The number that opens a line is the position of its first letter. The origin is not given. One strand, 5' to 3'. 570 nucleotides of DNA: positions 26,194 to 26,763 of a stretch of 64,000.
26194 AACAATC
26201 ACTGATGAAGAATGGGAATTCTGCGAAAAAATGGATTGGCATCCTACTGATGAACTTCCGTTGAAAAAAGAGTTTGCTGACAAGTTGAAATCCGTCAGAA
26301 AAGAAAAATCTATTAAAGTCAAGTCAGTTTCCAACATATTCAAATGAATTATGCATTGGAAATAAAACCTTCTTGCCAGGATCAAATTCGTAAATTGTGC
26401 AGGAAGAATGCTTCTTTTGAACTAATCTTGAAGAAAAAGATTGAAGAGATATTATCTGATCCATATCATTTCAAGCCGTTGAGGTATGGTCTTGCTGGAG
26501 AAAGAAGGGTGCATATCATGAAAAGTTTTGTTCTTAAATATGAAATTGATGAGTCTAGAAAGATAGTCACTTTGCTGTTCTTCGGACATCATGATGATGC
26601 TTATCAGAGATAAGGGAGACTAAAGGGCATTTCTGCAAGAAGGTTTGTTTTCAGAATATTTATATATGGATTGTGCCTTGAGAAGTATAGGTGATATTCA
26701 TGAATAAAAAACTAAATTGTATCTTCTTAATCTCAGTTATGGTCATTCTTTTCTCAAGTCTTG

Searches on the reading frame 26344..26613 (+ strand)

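Call 38: search_protein_families(library=pfam, proteins=[window:26344-26613:+], max_evalue=0.01)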
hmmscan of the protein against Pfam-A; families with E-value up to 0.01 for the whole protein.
window:26344-26613:+ (89 aa): 3 families
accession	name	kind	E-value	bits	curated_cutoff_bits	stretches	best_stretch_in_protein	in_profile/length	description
PF05016.21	ParE_toxin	-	3.5e-07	31.1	23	1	7-87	3-89/89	ParE toxin of type II toxin-antitoxin system, parDE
PF15781.12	ParE-like_toxin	-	0.00075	19.9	28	1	14-88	10-84/87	ParE-like toxin of type II bacterial toxin-antitoxin system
PF15738.11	YafQ_toxin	-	0.0059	17.3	30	1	33-85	35-85/88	Bacterial toxin of type II toxin-antitoxin system, YafQ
